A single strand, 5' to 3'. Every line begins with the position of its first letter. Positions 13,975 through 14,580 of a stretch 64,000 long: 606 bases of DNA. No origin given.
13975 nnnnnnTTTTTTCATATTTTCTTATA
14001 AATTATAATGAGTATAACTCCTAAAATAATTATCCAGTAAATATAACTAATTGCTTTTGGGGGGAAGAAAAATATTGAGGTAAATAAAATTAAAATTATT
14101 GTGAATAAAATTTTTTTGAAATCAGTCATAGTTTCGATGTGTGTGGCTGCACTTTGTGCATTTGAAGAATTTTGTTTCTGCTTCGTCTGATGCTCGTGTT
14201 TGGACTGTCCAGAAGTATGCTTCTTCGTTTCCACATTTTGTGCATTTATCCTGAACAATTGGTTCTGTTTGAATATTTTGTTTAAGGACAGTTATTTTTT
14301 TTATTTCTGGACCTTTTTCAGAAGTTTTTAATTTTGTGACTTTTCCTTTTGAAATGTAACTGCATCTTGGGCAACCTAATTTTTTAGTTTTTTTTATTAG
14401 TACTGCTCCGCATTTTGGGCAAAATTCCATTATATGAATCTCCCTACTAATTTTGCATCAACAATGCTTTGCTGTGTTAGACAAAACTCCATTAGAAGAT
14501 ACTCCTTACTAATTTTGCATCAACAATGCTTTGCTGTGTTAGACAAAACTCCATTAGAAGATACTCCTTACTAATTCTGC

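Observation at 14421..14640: Chain of three 20-codon uORFs made of tandem 62-bp units, each restarting with the tfs start codon region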

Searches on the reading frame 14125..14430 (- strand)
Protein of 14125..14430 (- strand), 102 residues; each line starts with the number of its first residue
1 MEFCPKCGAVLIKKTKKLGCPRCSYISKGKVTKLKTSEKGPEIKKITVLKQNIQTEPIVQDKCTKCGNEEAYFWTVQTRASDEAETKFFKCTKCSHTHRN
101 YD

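Call 12: find_encoding_contigs(protein=window:14125-14430:-, flank=3000, max_places=10)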
Protein seq(102 aa) (102 aa): 24 contigs read that carry it; 4 places shown.
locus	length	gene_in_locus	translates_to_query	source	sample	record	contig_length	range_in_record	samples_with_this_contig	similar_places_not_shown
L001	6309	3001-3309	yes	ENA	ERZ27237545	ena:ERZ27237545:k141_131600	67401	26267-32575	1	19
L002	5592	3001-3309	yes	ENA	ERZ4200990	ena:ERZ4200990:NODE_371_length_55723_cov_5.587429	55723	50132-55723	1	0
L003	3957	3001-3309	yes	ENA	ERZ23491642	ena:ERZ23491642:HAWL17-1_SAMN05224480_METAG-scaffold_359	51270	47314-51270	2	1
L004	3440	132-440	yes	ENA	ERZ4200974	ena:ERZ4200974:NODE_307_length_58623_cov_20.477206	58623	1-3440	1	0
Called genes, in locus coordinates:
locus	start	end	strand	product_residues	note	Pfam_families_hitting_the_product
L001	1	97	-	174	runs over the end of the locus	PF13302:Acetyltransf_3, PF13420:Acetyltransf_4 (weak), PF00583:Acetyltransf_1, PF13523:Acetyltransf_8 (weak)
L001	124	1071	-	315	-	-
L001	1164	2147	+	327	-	PF01022:HTH_5 (faint), PF01047:MarR (faint), PF13404:HTH_AsnC-type (weak), PF13412:HTH_24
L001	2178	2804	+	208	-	-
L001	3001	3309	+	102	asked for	PF02150:Zn_ribbon_RPB9 (weak), PF01096:Zn_ribbon_TFIIS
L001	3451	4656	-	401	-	-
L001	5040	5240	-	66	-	-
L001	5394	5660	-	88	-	PF22665:WHD_DUF6293 (faint)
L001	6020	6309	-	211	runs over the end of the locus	-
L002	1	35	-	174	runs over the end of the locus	PF13302:Acetyltransf_3, PF13420:Acetyltransf_4 (weak), PF00583:Acetyltransf_1, PF13523:Acetyltransf_8 (weak)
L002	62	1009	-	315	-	-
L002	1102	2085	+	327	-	PF01022:HTH_5 (faint), PF01047:MarR (faint), PF13404:HTH_AsnC-type (weak), PF13412:HTH_24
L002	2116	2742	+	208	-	-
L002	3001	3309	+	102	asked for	PF02150:Zn_ribbon_RPB9 (weak), PF01096:Zn_ribbon_TFIIS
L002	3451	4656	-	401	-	-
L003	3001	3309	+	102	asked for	PF02150:Zn_ribbon_RPB9 (weak), PF01096:Zn_ribbon_TFIIS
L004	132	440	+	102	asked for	PF02150:Zn_ribbon_RPB9 (weak), PF01096:Zn_ribbon_TFIIS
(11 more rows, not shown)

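Call 13: search_protein_families(library=pfam, proteins=[window:14125-14430:-])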
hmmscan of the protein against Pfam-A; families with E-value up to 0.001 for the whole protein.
window:14125-14430:- (102 aa): 3 families
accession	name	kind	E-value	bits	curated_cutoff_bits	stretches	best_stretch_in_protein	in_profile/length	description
PF01096.23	Zn_ribbon_TFIIS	-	5.5e-16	58.6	21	1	62-98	2-38/39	Transcription factor S-II (TFIIS)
PF02150.21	Zn_ribbon_RPB9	-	5.8e-07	29.7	25.2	1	1-26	1-30/36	RNA polymerases M/15 Kd subunit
PF12760.12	Zn_ribbon_IS1595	-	0.00023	21.5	25.4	0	62-97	20-46/46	Transposase zinc-ribbon domain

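Call 16: find_homologous_proteins(query=window:14125-14430:-, max_evalue=1e-10)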
Query seq(102 aa) (102 aa): 964 proteins with E <= 1e-10 among 965 candidates; the best 120 are listed.
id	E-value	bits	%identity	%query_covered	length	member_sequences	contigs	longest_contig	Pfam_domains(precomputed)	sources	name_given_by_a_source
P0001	3.3e-63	228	100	100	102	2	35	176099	PF01096.24,PF02150.22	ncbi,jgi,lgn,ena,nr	ncbi:transcription factor S [archaeon]|jgi:transcription factor S|nr:transcription factor S [archaeo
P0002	6.1e-47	176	77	99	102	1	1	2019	PF01096.24,PF02150.22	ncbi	-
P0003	3.0e-45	170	75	99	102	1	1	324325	PF01096.24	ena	-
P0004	1.5e-42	162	75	99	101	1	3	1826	PF01096.24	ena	-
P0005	4.3e-42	160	72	100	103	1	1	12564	PF01096.24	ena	-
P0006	1.2e-41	159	73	99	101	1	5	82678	PF01096.24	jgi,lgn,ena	-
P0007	1.2e-40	156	74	99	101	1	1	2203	PF01096.24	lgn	-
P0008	1.8e-40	155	70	99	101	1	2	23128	PF01096.24,PF02150.22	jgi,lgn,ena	-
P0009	2.6e-40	154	74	100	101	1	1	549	PF01096.24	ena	-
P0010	1.2e-39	152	72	99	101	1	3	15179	PF01096.24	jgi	jgi:transcription factor S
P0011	2.1e-39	151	70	99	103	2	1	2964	PF01096.24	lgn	-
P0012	3.9e-39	151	68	99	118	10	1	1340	PF01096.24,PF02150.22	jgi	jgi:DNA-directed RNA polymerase subunit M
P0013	4.0e-39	151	70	99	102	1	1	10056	PF01096.24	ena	-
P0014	4.1e-39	151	73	99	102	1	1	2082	PF01096.24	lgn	-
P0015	4.5e-39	150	69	99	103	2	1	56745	PF01096.24,PF02150.22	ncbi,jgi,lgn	-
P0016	4.8e-39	150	71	99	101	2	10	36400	PF01096.24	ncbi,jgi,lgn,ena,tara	jgi:DNA-directed RNA polymerase subunit M|tara:strand:+ start:7880 stop:8185 length:306 start_codon:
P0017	5.3e-39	150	67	99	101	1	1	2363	PF01096.24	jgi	jgi:transcription factor S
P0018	5.9e-39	150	69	99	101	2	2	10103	PF01096.24,PF02150.22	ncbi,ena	-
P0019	5.9e-39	150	72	99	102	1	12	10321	PF01096.24,PF02150.22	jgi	jgi:transcription factor S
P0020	9.4e-39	149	67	99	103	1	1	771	PF01096.24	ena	-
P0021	9.6e-39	149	70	99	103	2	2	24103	PF01096.24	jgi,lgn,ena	-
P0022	1.2e-38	149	68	99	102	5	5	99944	PF01096.24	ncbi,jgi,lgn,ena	-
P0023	1.6e-38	149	70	99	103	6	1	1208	PF01096.24,PF02150.22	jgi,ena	-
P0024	1.8e-38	148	68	99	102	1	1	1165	PF01096.24,PF02150.22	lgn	-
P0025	2.3e-38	148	70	99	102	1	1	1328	PF01096.24,PF02150.22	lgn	-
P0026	2.5e-38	148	68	99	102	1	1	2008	PF01096.24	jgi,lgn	jgi:DNA-directed RNA polymerase subunit M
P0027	3.5e-38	148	71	100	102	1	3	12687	PF01096.24,PF02150.22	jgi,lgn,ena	jgi:DNA-directed RNA polymerase subunit M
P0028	3.7e-38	148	71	99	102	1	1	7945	PF01096.24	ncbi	-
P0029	5.3e-38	147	68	99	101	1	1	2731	PF12760.13,PF01096.24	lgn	-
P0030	6.0e-38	147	66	99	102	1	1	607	PF01096.24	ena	-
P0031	6.3e-38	147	64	100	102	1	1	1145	PF01096.24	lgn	-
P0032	6.8e-38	147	68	99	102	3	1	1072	PF01096.24,PF02150.22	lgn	-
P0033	7.1e-38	147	69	99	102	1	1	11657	PF01096.24,PF02150.22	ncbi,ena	-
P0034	8.6e-38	146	69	99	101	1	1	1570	PF01096.24,PF02150.22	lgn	-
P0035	8.9e-38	146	68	99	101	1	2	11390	PF12760.13,PF01096.24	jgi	jgi:transcription factor S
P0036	9.1e-38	146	69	99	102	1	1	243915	PF01096.24,PF02150.22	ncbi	-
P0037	9.2e-38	146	66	99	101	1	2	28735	PF01096.24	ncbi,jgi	-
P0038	9.3e-38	146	67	99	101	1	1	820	PF01096.24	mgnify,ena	mgnify:CR=1 FL=1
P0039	9.9e-38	146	66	99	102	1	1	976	PF12760.13,PF01096.24,PF02150.22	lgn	-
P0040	1.0e-37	146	67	99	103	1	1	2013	PF01096.24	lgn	-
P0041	1.0e-37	146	68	99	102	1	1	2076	PF01096.24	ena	-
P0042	1.1e-37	146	66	99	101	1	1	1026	PF01096.24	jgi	jgi:DNA-directed RNA polymerase subunit M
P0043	1.1e-37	146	71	99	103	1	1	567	PF01096.24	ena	-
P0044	1.2e-37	146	63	99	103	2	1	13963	PF01096.24,PF02150.22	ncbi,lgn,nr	ncbi:transcription factor S [Candidatus Pacearchaeota archaeon]|nr:transcription factor S [Candidatu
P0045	1.6e-37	146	69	99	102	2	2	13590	PF01096.24,PF02150.22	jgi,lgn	-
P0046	1.6e-37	145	69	99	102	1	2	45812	PF01096.24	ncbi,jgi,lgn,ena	-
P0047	1.9e-37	145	69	99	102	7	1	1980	PF01096.24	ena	-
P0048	2.0e-37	145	63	99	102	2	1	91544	PF01096.24,PF02150.22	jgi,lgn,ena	-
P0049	2.5e-37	145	67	99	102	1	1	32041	PF01096.24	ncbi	-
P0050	2.6e-37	145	68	99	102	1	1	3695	PF01096.24,PF02150.22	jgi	-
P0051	2.6e-37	145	66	99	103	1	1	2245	PF01096.24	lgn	-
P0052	2.9e-37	145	67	99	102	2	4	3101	PF01096.24,PF02150.22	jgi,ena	jgi:DNA-directed RNA polymerase subunit M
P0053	3.0e-37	145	68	99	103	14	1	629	PF01096.24,PF02150.22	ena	-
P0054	3.4e-37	144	67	99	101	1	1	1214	PF01096.24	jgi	-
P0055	3.9e-37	144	66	99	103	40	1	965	PF01096.24,PF02150.22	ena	-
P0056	4.2e-37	144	67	99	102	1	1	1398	PF01096.24,PF02150.22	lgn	-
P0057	4.4e-37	144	65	99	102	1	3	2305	PF01096.24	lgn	-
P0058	4.6e-37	144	65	99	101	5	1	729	PF01096.24,PF02150.22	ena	-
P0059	4.6e-37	144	67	99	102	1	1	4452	PF01096.24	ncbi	ncbi:MAG: transcription factor S [Nanoarchaeota archaeon]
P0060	4.6e-37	144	68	99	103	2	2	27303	PF01096.24,PF02150.22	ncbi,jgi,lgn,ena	-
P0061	4.7e-37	144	65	99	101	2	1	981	PF01096.24,PF02150.22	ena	-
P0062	4.7e-37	144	67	99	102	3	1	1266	PF01096.24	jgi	jgi:DNA-directed RNA polymerase subunit M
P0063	4.8e-37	144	68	99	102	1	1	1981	PF01096.24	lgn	-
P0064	5.2e-37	144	66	99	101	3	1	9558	PF01096.24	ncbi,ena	-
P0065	5.9e-37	144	68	99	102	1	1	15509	PF01096.24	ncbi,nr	ncbi:transcription factor S [Candidatus Pacearchaeota archaeon]|nr:transcription factor S [Candidatu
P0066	6.0e-37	144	67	99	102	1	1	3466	PF01096.24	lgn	-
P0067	6.1e-37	144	63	99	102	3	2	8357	PF01096.24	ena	-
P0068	6.3e-37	144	65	99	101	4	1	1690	PF01096.24,PF02150.22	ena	-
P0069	7.3e-37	143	69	99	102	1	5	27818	PF01096.24,PF02150.22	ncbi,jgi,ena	-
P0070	7.7e-37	143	69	99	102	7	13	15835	PF01096.24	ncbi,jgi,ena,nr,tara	ncbi:transcription factor S [Candidatus Pacearchaeota archaeon]|jgi:DNA-directed RNA polymerase subu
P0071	8.2e-37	143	67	99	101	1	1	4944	PF01096.24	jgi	jgi:DNA-directed RNA polymerase subunit M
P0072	8.3e-37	143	66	99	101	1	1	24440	PF01096.24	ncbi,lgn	ncbi:MAG: transcription factor S [Candidatus Diapherotrites archaeon]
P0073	8.9e-37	143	64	100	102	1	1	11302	PF01096.24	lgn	-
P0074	9.0e-37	143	64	99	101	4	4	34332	PF01096.24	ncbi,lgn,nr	ncbi:transcription factor S [Candidatus Pacearchaeota archaeon]|nr:transcription factor S [Candidatu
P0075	9.0e-37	143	67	99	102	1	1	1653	PF12760.13,PF01096.24,PF02150.22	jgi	jgi:transcription factor S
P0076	9.1e-37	143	69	99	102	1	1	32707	PF01096.24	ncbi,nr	ncbi:MAG: transcription factor S [Nanoarchaeota archaeon]|nr:transcription factor S [Nanoarchaeota a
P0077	9.3e-37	143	65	99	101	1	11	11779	PF12760.13,PF01096.24,PF02150.22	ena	-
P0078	9.4e-37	143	68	99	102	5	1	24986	PF01096.24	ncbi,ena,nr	ncbi:transcription factor S [Candidatus Pacearchaeota archaeon]|nr:transcription factor S [Candidatu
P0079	9.6e-37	143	64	99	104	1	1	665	PF01096.24,PF02150.22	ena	-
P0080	9.9e-37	143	66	99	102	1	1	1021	PF01096.24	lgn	-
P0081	1.0e-36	143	67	99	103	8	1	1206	PF01096.24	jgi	jgi:DNA-directed RNA polymerase subunit M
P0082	1.1e-36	143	70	99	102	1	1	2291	PF01096.24,PF02150.22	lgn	-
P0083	1.1e-36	143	66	99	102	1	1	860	PF12760.13,PF01096.24,PF02150.22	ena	-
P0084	1.1e-36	143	66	99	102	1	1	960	PF12760.13,PF01096.24,PF02150.22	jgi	jgi:DNA-directed RNA polymerase subunit M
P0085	1.1e-36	143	69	99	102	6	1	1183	PF01096.24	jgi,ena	-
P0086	1.1e-36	143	66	99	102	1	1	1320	PF01096.24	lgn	-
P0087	1.2e-36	143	63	99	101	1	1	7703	PF01096.24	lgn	-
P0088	1.2e-36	143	68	99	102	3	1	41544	PF01096.24,PF02150.22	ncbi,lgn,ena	-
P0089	1.2e-36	143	63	99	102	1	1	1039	PF01096.24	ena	-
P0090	1.4e-36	142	67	99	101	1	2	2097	PF12760.13,PF01096.24,PF02150.22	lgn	-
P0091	1.5e-36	142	67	99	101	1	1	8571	PF12760.13,PF01096.24,PF02150.22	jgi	jgi:DNA-directed RNA polymerase subunit M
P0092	1.7e-36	142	69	99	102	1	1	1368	PF01096.24,PF02150.22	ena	-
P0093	1.7e-36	142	69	99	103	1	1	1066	PF01096.24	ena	-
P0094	1.8e-36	142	64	100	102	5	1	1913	PF01096.24,PF02150.22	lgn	-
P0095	1.8e-36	142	68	99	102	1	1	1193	PF01096.24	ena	-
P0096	1.9e-36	142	64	99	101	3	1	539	PF01096.24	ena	-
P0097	2.0e-36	142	63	99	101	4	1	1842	PF07282.19,PF01096.24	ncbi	-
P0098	2.0e-36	142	67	99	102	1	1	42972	PF01096.24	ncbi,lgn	-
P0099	2.0e-36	142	64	99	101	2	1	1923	PF01096.24,PF02150.22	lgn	-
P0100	2.1e-36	142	68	100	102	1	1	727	PF01096.24,PF02150.22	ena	-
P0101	2.2e-36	142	65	99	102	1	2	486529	PF21349.3,PF01096.24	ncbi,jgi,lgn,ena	ncbi:MAG: transcription factor S [Candidatus Pacearchaeota archaeon]|jgi:DNA-directed RNA polymerase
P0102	2.2e-36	142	65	99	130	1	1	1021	PF12760.13,PF01096.24,PF02150.22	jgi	-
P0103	2.2e-36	142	65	99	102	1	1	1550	PF12760.13,PF01096.24,PF02150.22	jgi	jgi:transcription factor S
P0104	2.2e-36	142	64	100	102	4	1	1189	PF13240.12,PF21349.3,PF13248.12,PF01096.24,PF02150.22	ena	-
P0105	2.3e-36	142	65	99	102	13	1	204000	PF01096.24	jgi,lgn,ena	-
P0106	2.3e-36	142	63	99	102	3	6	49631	PF01096.24,PF02150.22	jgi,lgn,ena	jgi:DNA-directed RNA polymerase subunit M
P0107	2.4e-36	142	64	99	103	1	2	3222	PF01096.24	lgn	-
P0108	2.5e-36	142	63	99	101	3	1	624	PF01096.24,PF02150.22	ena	-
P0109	2.6e-36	142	64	99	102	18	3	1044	PF01096.24,PF02150.22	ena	-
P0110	2.6e-36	142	65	99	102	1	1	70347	PF01096.24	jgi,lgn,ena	-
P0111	2.7e-36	142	67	99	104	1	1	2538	PF01096.24,PF02150.22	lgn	-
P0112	2.7e-36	142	63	100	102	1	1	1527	PF01096.24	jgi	jgi:transcription factor S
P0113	2.9e-36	141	66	99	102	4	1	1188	PF01096.24,PF02150.22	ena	-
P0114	3.0e-36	141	65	99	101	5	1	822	PF01096.24,PF02150.22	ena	-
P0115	3.1e-36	141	65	99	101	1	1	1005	PF01096.24,PF02150.22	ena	-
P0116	3.2e-36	141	66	99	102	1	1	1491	PF12760.13,PF01096.24,PF02150.22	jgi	jgi:transcription factor S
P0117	3.4e-36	141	69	99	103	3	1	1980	PF01096.24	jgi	jgi:DNA-directed RNA polymerase subunit M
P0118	3.6e-36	141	67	99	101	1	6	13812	PF01096.24,PF02150.22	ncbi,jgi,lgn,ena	-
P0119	3.7e-36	141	65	99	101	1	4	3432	PF12760.13,PF01096.24,PF02150.22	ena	-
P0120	3.7e-36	141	68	99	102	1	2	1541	PF01096.24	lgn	-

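Call 17: find_encoding_contigs(protein=P0003, flank=2500, max_places=2)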
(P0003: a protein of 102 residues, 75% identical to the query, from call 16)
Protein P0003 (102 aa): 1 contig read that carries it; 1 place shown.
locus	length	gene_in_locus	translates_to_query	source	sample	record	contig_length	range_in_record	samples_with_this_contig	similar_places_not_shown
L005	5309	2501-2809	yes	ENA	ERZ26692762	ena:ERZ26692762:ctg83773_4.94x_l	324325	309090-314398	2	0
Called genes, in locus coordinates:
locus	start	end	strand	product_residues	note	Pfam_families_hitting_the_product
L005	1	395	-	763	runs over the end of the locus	PF02359:CDC48_N, PF02933:CDC48_2 (weak), PF05496:RuvB_N, PF00004:AAA, PF07724:AAA_2 (weak), PF17862:AAA_lid_3, PF00004:AAA, PF17862:AAA_lid_3, +24 more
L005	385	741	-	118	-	-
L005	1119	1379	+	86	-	-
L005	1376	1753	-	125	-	-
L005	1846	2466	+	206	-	-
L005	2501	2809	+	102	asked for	PF01096:Zn_ribbon_TFIIS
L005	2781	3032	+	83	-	-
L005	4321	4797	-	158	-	-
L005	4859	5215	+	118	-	-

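Call 18: find_encoding_contigs(protein=P0006, flank=2500, max_places=3)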
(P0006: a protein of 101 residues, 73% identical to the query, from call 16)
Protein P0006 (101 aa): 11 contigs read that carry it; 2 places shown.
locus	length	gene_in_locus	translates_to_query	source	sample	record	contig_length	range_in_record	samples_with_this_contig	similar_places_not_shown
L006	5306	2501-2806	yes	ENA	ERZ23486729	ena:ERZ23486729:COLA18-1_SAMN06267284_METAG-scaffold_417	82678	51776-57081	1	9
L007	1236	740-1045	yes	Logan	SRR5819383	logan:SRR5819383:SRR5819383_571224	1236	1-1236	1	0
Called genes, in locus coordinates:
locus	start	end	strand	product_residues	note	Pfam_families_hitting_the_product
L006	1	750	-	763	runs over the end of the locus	PF02359:CDC48_N, PF02933:CDC48_2, PF05496:RuvB_N, PF00004:AAA, PF07724:AAA_2 (weak), PF17862:AAA_lid_3, PF00004:AAA, PF17862:AAA_lid_3, +23 more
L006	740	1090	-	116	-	-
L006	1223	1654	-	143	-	-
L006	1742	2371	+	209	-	-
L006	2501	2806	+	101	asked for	PF01096:Zn_ribbon_TFIIS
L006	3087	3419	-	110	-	PF01096:Zn_ribbon_TFIIS (faint), PF02150:Zn_ribbon_RPB9 (weak)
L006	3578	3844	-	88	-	PF22665:WHD_DUF6293 (weak)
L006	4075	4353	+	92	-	-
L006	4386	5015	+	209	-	PF14582:Metallophos_3 (faint), PF00149:Metallophos, PF12850:Metallophos_2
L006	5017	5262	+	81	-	PF01722:BolA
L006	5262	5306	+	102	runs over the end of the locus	PF00462:Glutaredoxin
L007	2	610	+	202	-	?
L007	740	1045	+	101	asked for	PF01096:Zn_ribbon_TFIIS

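Call 19: find_encoding_contigs(protein=P0002, flank=2500, max_places=2)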
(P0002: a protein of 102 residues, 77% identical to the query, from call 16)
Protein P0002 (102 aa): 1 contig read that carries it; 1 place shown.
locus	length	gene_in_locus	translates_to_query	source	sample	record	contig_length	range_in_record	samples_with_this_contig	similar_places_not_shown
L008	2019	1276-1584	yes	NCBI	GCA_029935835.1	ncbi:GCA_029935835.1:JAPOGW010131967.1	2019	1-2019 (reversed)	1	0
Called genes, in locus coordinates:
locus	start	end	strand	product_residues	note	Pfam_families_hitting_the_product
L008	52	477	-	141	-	-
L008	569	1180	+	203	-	-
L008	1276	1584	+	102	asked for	PF02150:Zn_ribbon_RPB9 (weak), PF01096:Zn_ribbon_TFIIS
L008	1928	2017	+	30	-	?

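Call 23: find_related_loci(query=window:14125-14430:-, collection=genome_contigs, flank=1500)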
Query seq(102 aa) (102 aa) in genome_contigs; peptide patterns used: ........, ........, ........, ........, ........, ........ (x = any residue, [..] = any of these).
600 stretches matched a pattern (row limit reached: there are more); 520 encode a relative of the query (tblastn E <= 1e-3); the best 80 are kept; 80 distinct loci.
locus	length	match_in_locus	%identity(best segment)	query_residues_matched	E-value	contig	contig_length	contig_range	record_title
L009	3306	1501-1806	71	1-101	2e-43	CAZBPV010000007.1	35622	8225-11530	MAG TPA_asm: Candidatus Woesearchaeota archaeon isolate binchicken_co364_679 genome assembly, contig: NODE_725_length_35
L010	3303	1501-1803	68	1-101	2e-42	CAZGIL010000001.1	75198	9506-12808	MAG TPA_asm: Candidatus Woesearchaeota archaeon isolate SRP178699_co1_251 genome assembly, contig: NODE_247_length_75198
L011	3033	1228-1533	67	1-101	2e-42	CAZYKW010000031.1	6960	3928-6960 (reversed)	MAG TPA_asm: Candidatus Woesearchaeota archaeon isolate binchicken_co334_135 genome assembly, contig: NODE_21122_length_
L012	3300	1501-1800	65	1-101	1e-41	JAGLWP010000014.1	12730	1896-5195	MAG: Candidatus Pacearchaeota archaeon isolate RS_12_27 ZL285.bin.27.fa_14, whole genome shotgun sequence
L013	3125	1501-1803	71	1-101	6e-42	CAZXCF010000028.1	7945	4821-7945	MAG TPA_asm: Candidatus Woesearchaeota archaeon isolate SRP332253_co1_20 genome assembly, contig: NODE_15116_length_7945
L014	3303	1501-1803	69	1-101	5e-41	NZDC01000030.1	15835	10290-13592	MAG: Candidatus Pacearchaeota archaeon isolate ARS1126 MHASMcontig_224531, whole genome shotgun sequence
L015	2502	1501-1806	67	1-101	4e-41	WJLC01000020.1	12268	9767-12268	MAG: Candidatus Pacearchaeota archaeon isolate Bin_078 k141_1353925, whole genome shotgun sequence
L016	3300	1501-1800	64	1-101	1e-40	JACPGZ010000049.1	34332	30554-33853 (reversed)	MAG: Candidatus Pacearchaeota archaeon isolate NC_groundwater_401_Ag_B-0.1um_33_12 GD18-4_B1_scaffold_1439052, whole gen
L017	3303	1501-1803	67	1-101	2e-40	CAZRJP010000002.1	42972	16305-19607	MAG TPA_asm: Candidatus Woesearchaeota archaeon isolate SRP141376_co1_55 genome assembly, contig: NODE_2158_length_42972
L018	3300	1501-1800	66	1-101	8e-40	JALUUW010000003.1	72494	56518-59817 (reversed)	MAG: Candidatus Pacearchaeota archaeon isolate 128-326_metabat1_scaf2bin.051 128-326_scaffold_115_c1, whole genome shotg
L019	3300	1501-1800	65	1-101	4e-40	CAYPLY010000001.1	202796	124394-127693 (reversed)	MAG TPA_asm: Candidatus Woesearchaeota archaeon isolate binchicken_co22_156 genome assembly, contig: NODE_35_length_2027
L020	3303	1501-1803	65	1-101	5e-40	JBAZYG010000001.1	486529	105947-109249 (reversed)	MAG: Candidatus Pacearchaeota archaeon isolate SO_2017_GW1_75 NODE_121_length_486529_cov_2.277651_OW334_2017, whole geno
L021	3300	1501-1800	66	1-101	6e-40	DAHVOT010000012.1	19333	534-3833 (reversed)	MAG TPA_asm: archaeon isolate clean591 NODE_12_length_19333_cov_5.642968, whole genome shotgun sequence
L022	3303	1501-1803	65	1-102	2e-39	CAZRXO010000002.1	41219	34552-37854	MAG TPA_asm: Candidatus Woesearchaeota archaeon isolate SRP178699_co3_436 genome assembly, contig: NODE_166_length_41219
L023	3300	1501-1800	65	1-101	1e-39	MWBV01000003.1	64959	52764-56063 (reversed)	MAG: Candidatus Diapherotrites archaeon ADurb.Bin253 BWY36_contig000003, whole genome shotgun sequence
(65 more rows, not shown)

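Call 29: find_encoding_contigs(protein=P0113, flank=800, max_places=6)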
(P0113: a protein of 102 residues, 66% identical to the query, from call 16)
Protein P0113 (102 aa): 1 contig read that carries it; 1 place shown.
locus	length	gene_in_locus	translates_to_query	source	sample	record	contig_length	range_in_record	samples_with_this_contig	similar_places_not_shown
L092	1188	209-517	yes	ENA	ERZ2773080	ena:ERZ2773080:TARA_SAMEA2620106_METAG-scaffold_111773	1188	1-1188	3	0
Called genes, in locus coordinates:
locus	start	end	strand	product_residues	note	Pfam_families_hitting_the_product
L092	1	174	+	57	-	?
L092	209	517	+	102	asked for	PF02150:Zn_ribbon_RPB9 (weak), PF01096:Zn_ribbon_TFIIS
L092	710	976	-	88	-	PF22665:WHD_DUF6293 (weak)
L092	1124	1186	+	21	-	?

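Call 30: find_encoding_contigs(protein=P0036, flank=800, max_places=3)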
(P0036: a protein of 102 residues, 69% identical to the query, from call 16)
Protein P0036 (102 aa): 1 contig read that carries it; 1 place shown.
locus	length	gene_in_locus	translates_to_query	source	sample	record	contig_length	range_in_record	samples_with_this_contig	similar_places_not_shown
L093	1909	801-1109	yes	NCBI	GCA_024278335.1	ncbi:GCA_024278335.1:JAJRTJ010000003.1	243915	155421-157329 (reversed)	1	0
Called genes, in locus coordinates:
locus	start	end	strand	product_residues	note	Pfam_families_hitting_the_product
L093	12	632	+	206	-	-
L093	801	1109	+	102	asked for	PF02150:Zn_ribbon_RPB9 (weak), PF01096:Zn_ribbon_TFIIS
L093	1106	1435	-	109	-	-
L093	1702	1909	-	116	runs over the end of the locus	PF22665:WHD_DUF6293 (weak)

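Call 31: find_encoding_contigs(protein=P0004, flank=800, max_places=4)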
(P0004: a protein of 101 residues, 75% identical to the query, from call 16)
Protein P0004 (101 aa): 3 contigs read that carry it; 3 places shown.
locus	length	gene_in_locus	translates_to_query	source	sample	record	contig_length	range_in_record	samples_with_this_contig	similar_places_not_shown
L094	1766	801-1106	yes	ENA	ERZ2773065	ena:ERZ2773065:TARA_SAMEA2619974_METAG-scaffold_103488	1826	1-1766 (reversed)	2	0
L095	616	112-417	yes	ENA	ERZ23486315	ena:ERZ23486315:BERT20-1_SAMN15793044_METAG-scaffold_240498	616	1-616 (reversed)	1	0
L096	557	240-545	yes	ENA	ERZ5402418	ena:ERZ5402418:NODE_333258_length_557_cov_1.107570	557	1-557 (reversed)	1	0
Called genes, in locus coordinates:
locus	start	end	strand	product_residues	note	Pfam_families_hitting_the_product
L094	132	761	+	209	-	-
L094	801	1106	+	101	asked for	PF01096:Zn_ribbon_TFIIS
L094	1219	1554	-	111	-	PF02150:Zn_ribbon_RPB9 (weak), PF01096:Zn_ribbon_TFIIS (faint)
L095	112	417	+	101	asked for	PF01096:Zn_ribbon_TFIIS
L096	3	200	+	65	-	?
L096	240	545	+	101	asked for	PF01096:Zn_ribbon_TFIIS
